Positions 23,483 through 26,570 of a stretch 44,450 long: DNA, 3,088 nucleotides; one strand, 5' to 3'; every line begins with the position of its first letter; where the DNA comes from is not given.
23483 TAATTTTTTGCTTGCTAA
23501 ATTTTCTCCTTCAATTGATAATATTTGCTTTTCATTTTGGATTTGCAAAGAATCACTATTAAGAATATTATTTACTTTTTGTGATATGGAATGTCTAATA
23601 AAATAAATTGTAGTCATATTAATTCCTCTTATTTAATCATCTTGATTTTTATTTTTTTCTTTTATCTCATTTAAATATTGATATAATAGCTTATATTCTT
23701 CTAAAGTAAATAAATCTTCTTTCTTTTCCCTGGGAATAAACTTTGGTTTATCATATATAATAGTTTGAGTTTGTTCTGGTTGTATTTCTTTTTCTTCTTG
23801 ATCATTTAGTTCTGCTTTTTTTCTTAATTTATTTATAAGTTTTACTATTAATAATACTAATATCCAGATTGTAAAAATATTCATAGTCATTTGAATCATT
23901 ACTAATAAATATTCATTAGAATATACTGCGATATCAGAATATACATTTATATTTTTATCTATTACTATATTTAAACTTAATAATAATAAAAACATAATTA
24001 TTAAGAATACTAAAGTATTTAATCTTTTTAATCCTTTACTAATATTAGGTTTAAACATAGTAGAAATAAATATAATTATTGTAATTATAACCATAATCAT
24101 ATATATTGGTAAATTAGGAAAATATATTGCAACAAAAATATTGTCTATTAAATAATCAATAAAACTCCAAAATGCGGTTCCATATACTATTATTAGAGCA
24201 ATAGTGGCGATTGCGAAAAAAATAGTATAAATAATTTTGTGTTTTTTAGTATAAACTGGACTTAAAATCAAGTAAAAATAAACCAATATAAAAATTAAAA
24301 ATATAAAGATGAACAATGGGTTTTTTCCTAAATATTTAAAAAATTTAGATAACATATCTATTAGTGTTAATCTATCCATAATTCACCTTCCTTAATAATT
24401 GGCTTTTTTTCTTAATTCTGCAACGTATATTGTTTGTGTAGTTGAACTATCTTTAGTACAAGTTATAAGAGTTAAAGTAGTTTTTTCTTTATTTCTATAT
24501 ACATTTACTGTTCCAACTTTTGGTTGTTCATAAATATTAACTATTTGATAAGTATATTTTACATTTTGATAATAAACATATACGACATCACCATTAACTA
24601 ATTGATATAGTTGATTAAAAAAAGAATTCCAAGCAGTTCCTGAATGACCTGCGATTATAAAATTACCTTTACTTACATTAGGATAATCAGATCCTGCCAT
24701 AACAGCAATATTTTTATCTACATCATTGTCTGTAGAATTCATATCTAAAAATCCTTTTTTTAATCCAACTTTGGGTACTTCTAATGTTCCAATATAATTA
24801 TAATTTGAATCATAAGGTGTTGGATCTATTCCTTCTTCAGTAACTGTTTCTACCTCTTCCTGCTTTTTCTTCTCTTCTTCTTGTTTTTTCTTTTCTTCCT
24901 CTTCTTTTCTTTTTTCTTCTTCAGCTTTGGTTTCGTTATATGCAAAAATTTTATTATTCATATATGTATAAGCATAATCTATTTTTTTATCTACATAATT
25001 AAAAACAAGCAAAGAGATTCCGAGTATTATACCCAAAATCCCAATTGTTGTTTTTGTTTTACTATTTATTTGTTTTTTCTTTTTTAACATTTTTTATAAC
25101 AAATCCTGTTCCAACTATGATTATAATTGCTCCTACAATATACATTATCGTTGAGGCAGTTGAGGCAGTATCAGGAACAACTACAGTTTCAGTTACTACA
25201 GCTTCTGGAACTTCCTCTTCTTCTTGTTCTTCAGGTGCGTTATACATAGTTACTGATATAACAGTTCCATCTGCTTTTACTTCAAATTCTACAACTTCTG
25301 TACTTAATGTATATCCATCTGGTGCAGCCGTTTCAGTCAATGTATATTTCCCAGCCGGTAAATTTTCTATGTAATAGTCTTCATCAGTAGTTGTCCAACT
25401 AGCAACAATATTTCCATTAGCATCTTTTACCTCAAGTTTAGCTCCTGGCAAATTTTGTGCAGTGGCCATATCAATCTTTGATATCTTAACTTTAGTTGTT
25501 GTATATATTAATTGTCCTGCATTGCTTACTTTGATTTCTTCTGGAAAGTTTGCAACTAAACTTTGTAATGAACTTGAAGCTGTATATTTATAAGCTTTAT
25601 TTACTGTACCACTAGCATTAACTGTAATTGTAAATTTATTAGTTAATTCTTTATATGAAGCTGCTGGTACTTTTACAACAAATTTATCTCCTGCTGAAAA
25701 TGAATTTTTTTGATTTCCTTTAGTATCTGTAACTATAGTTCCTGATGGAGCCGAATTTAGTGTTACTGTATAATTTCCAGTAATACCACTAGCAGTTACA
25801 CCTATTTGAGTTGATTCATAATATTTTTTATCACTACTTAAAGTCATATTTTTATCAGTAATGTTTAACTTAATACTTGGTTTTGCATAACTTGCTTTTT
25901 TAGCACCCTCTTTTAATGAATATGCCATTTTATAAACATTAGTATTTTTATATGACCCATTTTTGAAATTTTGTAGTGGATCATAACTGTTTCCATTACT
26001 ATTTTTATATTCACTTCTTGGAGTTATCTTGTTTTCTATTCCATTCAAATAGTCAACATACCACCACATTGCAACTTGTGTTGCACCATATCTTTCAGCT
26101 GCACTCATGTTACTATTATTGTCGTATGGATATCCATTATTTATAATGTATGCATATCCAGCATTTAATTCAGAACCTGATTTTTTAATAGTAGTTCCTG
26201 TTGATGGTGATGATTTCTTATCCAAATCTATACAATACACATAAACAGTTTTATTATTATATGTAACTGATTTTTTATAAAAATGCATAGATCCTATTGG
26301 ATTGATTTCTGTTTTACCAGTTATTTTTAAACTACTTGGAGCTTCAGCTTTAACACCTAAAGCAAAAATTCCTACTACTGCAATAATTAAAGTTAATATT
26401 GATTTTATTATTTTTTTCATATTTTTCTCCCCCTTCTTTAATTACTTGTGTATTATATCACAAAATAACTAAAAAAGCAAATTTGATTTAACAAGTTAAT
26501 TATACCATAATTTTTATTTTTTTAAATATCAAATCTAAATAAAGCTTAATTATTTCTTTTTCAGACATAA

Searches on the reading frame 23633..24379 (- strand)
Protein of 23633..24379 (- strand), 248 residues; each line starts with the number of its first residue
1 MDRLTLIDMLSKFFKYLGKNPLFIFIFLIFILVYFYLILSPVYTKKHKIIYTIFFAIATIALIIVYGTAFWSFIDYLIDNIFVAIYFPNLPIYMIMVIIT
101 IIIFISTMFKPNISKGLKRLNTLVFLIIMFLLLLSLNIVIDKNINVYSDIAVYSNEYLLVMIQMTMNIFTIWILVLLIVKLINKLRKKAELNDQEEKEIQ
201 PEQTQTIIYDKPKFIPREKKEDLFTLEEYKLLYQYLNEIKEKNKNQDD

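Call 49: search_protein_families(library=pfam, proteins=[window:23633-24379:-], max_evalue=0.001)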
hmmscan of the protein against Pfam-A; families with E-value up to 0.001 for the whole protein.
window:23633-24379:- (248 aa): 1 family
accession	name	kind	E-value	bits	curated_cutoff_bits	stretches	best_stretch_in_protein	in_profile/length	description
PF19529.4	DUF6057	-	0.00026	20.5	29.8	1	10-241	87-295/569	Family of unknown function (DUF6057)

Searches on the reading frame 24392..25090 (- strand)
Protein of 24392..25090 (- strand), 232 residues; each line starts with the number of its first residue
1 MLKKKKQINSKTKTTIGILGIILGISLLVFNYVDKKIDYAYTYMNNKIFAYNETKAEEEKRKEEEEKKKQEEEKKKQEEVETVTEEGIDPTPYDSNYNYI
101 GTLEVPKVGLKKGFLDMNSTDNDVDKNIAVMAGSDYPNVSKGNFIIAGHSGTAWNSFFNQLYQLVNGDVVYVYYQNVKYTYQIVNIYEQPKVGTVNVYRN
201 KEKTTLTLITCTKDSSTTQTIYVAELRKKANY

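Call 49: search_protein_families(library=pfam, proteins=[window:24392-25090:-], max_evalue=0.001)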
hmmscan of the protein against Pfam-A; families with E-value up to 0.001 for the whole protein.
window:24392-25090:- (232 aa): 1 family
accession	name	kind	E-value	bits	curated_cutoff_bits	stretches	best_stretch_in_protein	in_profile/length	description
PF04203.18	Sortase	-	1.9e-19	70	26.6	1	103-225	1-123/125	Sortase domain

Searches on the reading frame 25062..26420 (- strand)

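Call 49: search_protein_families(library=pfam, proteins=[window:25062-26420:-], max_evalue=0.001)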
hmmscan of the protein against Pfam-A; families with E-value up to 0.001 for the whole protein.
window:25062-26420:- (452 aa): 5 families
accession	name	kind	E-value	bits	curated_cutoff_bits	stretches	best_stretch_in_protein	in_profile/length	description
PF17802.7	SpaA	-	7.2e-21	74.6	23.1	1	310-395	2-90/91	Prealbumin-like fold domain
PF08341.16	TED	-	1.5e-09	38.6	22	1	61-148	2-75/102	Thioester domain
PF24421.1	Ig_J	-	4.3e-05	24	29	1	328-382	46-102/104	Tip attachment protein J, Ig-like domain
PF13620.12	CarboxypepD_reg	-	8.1e-05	23.3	32.3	1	319-391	9-80/82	Carboxypeptidase regulatory-like domain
PF17210.9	SdrD_B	-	0.00021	21.9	29.7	1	322-387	22-87/112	SdrD B-like domain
